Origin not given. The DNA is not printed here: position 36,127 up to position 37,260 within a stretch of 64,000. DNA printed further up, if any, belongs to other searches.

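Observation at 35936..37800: feo locus with two tandem Fur paralogs, one fused to a FeoA/SH3-like domain (DtxR-like domain logic on a Fur scaffold)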

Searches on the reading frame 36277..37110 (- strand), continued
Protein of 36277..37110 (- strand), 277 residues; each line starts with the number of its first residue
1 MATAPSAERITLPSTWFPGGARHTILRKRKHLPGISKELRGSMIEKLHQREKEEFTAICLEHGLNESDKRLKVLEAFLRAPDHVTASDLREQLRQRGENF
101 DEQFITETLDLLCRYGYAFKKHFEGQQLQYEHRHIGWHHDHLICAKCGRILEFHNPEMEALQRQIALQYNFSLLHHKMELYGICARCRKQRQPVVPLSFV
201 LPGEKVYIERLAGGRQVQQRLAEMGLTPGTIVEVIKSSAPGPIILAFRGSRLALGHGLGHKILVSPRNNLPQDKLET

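Call 23: find_encoding_contigs(protein=P0051, flank=5000, max_places=2)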
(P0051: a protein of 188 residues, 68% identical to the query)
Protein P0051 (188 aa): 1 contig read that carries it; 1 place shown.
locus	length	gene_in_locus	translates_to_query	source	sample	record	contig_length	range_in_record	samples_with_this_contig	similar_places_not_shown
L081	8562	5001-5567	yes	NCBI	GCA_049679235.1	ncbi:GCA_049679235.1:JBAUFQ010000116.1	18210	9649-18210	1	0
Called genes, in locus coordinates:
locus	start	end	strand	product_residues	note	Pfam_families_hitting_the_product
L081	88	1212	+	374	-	PF03977:OAD_beta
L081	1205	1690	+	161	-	-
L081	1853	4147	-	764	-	PF01564:Spermine_synth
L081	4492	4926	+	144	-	PF01475:FUR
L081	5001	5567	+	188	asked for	PF01475:FUR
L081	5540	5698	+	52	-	PF04023:FeoA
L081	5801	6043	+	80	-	PF04023:FeoA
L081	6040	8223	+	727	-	PF00009:GTP_EFTU (faint), PF01926:MMR_HSR1, PF02421:FeoB_N, PF09439:SRPRB (weak), PF17910:FeoB_Cyto, PF07670:Gate, PF07664:FeoB_C, PF07670:Gate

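Call 24: search_protein_families(library=ncbifam, proteins=[window:36280-36984:-], max_evalue=0.01)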
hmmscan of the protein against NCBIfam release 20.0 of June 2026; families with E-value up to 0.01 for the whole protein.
window:36280-36984:- (235 aa): 6 families
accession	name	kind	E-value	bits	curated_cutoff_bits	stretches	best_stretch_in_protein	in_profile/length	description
NF051891.1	TransRegFurHelico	equivalog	2.4e-20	72.9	200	1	18-148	19-148/148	ferric iron uptake transcriptional regulator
NF006999.0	PRK09462.1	equivalog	5.5e-20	71.5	146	1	20-146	11-139/148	ferric iron uptake transcriptional regulator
NF051892.1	TransRegFurBacil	equivalog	3.7e-14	53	220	1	37-149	33-147/149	ferric iron uptake transcriptional regulator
NF052545.1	TransRegPerRClab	equivalog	9.2e-11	41.9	180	1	12-148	3-137/138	transcriptional regulator PerR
NF047406.1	TransRegPerRTherm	equivalog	2.9e-09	37.2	200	1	27-149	9-129/130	manganese-dependent transcriptional regulator PerR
NF008646.0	PRK11639.1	equivalog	3.7e-09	36.5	167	1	14-147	14-148/171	zinc uptake transcriptional repressor Zur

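Call 25: search_solved_structures(query=window:36280-36984:-, max_evalue=0.01, show_alignments=2)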
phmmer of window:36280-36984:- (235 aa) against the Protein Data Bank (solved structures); distinct sequences matched with E-value up to 0.01: 25.
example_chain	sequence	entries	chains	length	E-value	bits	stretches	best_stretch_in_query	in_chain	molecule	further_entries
8j6w_A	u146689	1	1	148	1.9e-19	73.5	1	19-147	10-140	Ferric uptake regulation protein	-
2w57_A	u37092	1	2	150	2.3e-18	69.9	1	19-144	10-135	FERRIC UPTAKE REGULATION PROTEIN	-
6d57_A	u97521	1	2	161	5e-18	68.8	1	11-151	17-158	Ferric uptake regulation protein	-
4ets_A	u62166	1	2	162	5.1e-18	68.8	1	11-151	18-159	Ferric uptake regulation protein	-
5nbc_A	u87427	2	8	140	1.6e-16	63.9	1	19-147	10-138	Ferric uptake regulation protein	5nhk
2xig_A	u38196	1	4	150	3.5e-16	62.8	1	18-148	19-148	FERRIC UPTAKE REGULATION PROTEIN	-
2o03_A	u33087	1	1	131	1e-15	61.3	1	35-146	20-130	probable Zinc uptake regulation protein FurB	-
4ray_A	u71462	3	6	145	3.3e-15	59.6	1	16-141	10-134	DNA-binding transcriptional dual regulator of siderophore biosynthesis and transport(Fur f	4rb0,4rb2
4raz_A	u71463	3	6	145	2e-14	57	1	18-141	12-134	DNA-binding transcriptional dual regulator of siderophore biosynthesis and transport(Fur f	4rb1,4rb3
2fe3_A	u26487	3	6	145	3.5e-14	56.2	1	12-149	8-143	Peroxide operon regulator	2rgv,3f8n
5fd5_A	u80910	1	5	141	3.6e-14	56.2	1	16-142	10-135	Ferric uptake regulation protein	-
5fd6_A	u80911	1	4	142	3.7e-14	56.2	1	16-142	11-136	Ferric uptake regulation protein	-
3e19_A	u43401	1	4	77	1.3e-13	54.3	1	152-222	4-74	FeoA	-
1mzb_A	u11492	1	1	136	4.4e-12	49.4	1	21-139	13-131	ferric uptake regulation protein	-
3mwm_A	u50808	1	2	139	1.3e-11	47.9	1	28-146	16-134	Putative metal uptake regulation protein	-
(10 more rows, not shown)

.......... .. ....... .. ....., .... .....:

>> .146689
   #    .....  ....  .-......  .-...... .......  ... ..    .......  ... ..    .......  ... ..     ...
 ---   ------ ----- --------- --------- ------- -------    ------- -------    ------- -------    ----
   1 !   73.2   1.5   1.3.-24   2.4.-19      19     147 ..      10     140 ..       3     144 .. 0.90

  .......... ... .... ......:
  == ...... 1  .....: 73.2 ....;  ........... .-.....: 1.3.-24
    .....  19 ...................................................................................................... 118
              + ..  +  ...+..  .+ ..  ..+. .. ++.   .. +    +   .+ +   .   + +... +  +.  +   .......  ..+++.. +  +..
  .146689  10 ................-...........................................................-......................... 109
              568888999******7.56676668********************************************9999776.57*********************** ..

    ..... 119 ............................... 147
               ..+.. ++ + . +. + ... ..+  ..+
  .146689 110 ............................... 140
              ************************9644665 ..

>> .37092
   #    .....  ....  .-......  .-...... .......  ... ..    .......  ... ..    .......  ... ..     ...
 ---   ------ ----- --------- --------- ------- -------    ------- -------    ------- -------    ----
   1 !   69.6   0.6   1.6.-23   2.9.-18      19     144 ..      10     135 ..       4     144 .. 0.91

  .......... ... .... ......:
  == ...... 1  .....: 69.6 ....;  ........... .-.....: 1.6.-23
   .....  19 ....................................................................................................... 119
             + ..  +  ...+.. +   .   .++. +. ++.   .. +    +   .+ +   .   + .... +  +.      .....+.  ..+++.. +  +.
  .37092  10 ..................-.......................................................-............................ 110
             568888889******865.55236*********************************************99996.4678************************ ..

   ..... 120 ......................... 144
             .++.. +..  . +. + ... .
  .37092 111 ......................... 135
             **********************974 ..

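Call 38: predict_structure(alignment_id=A1)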
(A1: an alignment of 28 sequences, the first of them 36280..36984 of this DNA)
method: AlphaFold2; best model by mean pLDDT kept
length: 235 residues; sequences in the alignment: 28
mean_pLDDT: 88.8   pTM: 0.57
mean pLDDT of the five models: 88.8, 86.9, 86.8, 86.7, 84.4
residues with pLDDT >= 90: 150; 70-90: 68; 50-70: 16; < 50: 1
segments of 3 or more residues with pLDDT < 50: none
pLDDT, mean of each block of 10 residues (from residue 1): 79 92 93 92 96 97 97 93 89 73 83 90 94 81 79 90 95 96 97 88 96 95 78 55
secondary structure, 60 per line:
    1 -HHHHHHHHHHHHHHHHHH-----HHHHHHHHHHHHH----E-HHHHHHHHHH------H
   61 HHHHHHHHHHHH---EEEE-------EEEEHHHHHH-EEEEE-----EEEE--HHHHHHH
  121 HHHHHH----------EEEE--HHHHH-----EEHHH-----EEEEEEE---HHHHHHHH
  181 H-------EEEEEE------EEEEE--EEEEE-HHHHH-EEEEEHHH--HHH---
elements in order: H2-19 H25-37 H44-53 H60-72 E76-79 E87-90 H91-96 E98-102 E108-111 H114-126 E137-140 H143-147 E163-169 H173-181 E189-194 E201-205 E208-212 H214-218 E220-224

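Call 39: search_protein_representatives(alignment_id=A1)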
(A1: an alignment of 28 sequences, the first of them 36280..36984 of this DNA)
Query: 28 sequences, 233 profile positions. Proteins with E-value up to 0.001 (for the whole library): 22969; up to 1e-10: 6732; up to 1e-30: 259. The best 150 are listed.
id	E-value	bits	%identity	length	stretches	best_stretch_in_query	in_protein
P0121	7.9e-93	326.6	-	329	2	2-225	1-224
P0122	1.0e-89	316.4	-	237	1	2-228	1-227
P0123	4.3e-88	311.1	-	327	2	2-227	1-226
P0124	6.0e-84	297.5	-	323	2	4-226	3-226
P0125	5.0e-82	291.2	-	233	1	2-227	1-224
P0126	3.5e-81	288.5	-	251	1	2-228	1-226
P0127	1.4e-80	286.5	-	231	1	2-226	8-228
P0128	4.1e-80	285.0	-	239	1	5-226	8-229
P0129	1.5e-79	283.2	-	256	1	4-230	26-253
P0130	7.3e-79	280.9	-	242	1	2-230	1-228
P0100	9.1e-79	280.6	-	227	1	3-224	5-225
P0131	2.6e-77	275.8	-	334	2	5-226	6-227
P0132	1.4e-76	273.4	-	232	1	2-232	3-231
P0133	3.1e-75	269.0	-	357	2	4-228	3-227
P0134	4.7e-74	265.2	-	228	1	5-223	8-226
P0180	1.2e-54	201.6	-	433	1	12-228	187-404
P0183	5.7e-54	199.4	-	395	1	4-229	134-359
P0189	8.9e-52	192.3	-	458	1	10-220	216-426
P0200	9.8e-49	182.3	-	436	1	5-225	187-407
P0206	1.8e-47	178.2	-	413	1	9-228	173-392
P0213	2.8e-46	174.3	-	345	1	11-224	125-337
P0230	2.3e-42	161.4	-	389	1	11-226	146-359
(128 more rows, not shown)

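Call 40: search_protein_families(library=pfam, proteins=[P0180, P0183, P0189, P0200, P0206, P0121, P0133, P0058, P0055, P0213], max_evalue=0.001)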
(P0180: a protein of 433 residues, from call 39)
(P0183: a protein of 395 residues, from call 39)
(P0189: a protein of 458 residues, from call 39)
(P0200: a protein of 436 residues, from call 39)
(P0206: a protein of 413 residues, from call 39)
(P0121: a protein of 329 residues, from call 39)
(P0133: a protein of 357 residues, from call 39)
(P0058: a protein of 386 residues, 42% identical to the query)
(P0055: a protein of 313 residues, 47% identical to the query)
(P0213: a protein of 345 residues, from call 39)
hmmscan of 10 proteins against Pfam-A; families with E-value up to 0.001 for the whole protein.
P0180 (433 aa): 4 families
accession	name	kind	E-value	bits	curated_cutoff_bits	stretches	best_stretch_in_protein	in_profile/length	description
PF01475.25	FUR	-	7.6e-23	81.4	23.1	1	195-313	2-121/121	Ferric uptake regulator family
PF02742.21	Fe_dep_repr_C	-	2.5e-18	66.3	27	1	67-132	1-66/70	Iron dependent repressor, metal binding and dimerisation domain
PF01325.25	Fe_dep_repress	-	8.8e-14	51.9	26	1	5-62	1-58/60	Iron dependent repressor, N-terminal DNA binding domain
PF04023.20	FeoA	-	1.9e-11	44.3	23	1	328-400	2-74/74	FeoA domain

P0183 (395 aa): 4 families
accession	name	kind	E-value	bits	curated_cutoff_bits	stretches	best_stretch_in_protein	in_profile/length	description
PF01475.25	FUR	-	3.6e-20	72.7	23.1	1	155-268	8-121/121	Ferric uptake regulator family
PF02742.21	Fe_dep_repr_C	-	7.5e-14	51.9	27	1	67-123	1-57/70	Iron dependent repressor, metal binding and dimerisation domain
PF01325.25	Fe_dep_repress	-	3.7e-13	49.9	26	1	6-63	2-59/60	Iron dependent repressor, N-terminal DNA binding domain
PF04023.20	FeoA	-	7.1e-12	45.7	23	1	283-353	2-73/74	FeoA domain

P0189 (458 aa): 9 families
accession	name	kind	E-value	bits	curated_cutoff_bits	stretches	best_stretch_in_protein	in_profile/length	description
PF01475.25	FUR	-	4.9e-20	72.3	23.1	1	230-344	6-121/121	Ferric uptake regulator family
PF02742.21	Fe_dep_repr_C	-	3.3e-19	69.1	27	1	90-157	1-68/70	Iron dependent repressor, metal binding and dimerisation domain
PF01325.25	Fe_dep_repress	-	1.7e-16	60.6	26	1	28-87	1-60/60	Iron dependent repressor, N-terminal DNA binding domain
PF04023.20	FeoA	-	2.3e-08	34.4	23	1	359-426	2-70/74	FeoA domain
PF01978.25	TrmB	-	7.2e-05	23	25.6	0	50-80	23-53/68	Sugar-specific transcriptional regulator TrmB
PF12802.13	MarR_2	-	0.00054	20.5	27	0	51-79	22-50/61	MarR family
PF09339.16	HTH_IclR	-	0.00055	20.1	22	0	54-81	23-50/52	IclR helix-turn-helix domain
PF00392.27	GntR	-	0.00079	19.5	27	0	53-81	28-56/64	Bacterial regulatory proteins, gntR family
PF01022.26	HTH_5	-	0.00093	19.5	22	0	53-81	19-47/47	Bacterial regulatory protein, arsR family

P0200 (436 aa): 5 families
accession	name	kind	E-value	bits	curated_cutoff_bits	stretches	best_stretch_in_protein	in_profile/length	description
PF01475.25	FUR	-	1.4e-18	67.7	23.1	1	203-320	3-121/121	Ferric uptake regulator family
PF02742.21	Fe_dep_repr_C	-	2.7e-17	63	27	1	67-135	1-69/70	Iron dependent repressor, metal binding and dimerisation domain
PF01325.25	Fe_dep_repress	-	9.9e-16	58.1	26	1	5-63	1-59/60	Iron dependent repressor, N-terminal DNA binding domain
PF04023.20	FeoA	-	7.5e-13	48.8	23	1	335-405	2-73/74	FeoA domain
PF14338.12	Mrr_N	-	0.00058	20.4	29.5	0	8-73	21-84/87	Mrr N-terminal domain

P0206 (413 aa): 4 families
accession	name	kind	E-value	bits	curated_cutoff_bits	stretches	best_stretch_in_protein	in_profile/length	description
PF02742.21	Fe_dep_repr_C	-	6e-17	61.9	27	1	70-137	2-69/70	Iron dependent repressor, metal binding and dimerisation domain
PF01475.25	FUR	-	1e-15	58.4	23.1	1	199-301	17-120/121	Ferric uptake regulator family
PF01325.25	Fe_dep_repress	-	8.5e-14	51.9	26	1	5-63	1-57/60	Iron dependent repressor, N-terminal DNA binding domain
PF04023.20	FeoA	-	1.4e-09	38.3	23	1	317-387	2-73/74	FeoA domain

P0121 (329 aa): 2 families
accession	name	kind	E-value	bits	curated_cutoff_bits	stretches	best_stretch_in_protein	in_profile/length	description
PF04023.20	FeoA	-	1.4e-32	112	23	2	257-327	3-74/74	FeoA domain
PF01475.25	FUR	-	9.5e-23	81.1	23.1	1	24-138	7-121/121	Ferric uptake regulator family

P0133 (357 aa): 2 families
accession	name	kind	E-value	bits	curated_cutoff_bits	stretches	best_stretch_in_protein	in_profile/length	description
PF04023.20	FeoA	-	1.9e-30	105.2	23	2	286-356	2-73/74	FeoA domain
PF01475.25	FUR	-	2.9e-22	79.5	23.1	1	23-138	6-121/121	Ferric uptake regulator family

P0058 (386 aa): 2 families
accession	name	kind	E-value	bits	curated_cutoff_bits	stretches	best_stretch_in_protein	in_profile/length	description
PF04023.20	FeoA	-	8.8e-32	109.4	23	2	306-378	1-74/74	FeoA domain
PF01475.25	FUR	-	7.8e-23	81.3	23.1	1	71-184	8-121/121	Ferric uptake regulator family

P0055 (313 aa): 2 families
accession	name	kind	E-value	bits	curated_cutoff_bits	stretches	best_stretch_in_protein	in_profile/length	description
PF04023.20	FeoA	-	3.9e-42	142.6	23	2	241-311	2-73/74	FeoA domain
PF01475.25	FUR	-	4.1e-22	79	23.1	1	28-141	8-121/121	Ferric uptake regulator family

P0213 (345 aa): 3 families
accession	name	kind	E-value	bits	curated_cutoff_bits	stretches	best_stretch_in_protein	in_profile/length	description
PF01475.25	FUR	-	4.3e-14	53.1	23.1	1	145-251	13-119/121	Ferric uptake regulator family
PF04023.20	FeoA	-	1.2e-11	45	23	1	268-336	2-73/74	FeoA domain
PF12669.12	FeoB_associated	-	4.5e-05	24.1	27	1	4-43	1-43/44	FeoB-associated Cys-rich membrane protein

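Call 43: find_encoding_contigs(protein=P0200, flank=6000, max_places=3)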
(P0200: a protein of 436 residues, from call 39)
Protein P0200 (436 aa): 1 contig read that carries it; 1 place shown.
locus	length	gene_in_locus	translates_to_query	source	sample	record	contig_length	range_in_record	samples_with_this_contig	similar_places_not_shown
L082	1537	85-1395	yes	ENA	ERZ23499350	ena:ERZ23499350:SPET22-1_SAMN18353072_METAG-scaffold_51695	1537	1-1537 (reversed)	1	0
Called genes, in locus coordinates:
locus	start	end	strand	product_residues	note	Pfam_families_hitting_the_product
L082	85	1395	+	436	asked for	PF01325:Fe_dep_repress, PF02742:Fe_dep_repr_C, PF01475:FUR, PF04023:FeoA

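Call 44: find_encoding_contigs(protein=P0213, flank=6000, max_places=3)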
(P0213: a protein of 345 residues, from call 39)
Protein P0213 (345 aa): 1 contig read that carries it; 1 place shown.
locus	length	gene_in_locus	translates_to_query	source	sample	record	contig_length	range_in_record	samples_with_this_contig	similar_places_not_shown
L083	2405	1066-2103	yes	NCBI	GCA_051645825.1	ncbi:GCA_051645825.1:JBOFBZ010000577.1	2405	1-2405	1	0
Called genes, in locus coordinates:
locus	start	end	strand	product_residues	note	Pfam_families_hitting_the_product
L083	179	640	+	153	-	PF05198:IF3_N, PF00707:IF3_C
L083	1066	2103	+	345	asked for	PF01475:FUR, PF04023:FeoA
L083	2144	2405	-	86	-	PF13744:HTH_37 (weak), PF13560:HTH_31 (weak), PF01381:HTH_3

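Call 45: find_encoding_contigs(protein=P0180, flank=6000, max_places=3)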
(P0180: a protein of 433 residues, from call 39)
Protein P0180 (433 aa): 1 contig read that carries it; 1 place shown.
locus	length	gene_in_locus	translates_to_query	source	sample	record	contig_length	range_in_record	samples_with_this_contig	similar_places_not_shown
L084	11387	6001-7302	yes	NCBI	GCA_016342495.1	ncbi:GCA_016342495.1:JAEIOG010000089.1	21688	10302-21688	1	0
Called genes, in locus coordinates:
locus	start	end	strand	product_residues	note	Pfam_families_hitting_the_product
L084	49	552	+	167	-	-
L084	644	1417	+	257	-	PF06439:3keto-disac_hyd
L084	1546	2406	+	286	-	PF16881:LIAS_N, PF04055:Radical_SAM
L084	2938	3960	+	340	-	PF17792:ThiD2, PF02581:TMP-TENI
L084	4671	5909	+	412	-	PF07690:MFS_1 (weak)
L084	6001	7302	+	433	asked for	PF01325:Fe_dep_repress, PF02742:Fe_dep_repr_C, PF01475:FUR, PF04023:FeoA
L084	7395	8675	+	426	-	PF04966:OprB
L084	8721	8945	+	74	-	PF04023:FeoA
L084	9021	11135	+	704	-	PF00009:GTP_EFTU (weak), PF01926:MMR_HSR1, PF02421:FeoB_N, PF09439:SRPRB (weak), PF17910:FeoB_Cyto, PF07670:Gate, PF07664:FeoB_C, PF07670:Gate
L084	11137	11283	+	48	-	-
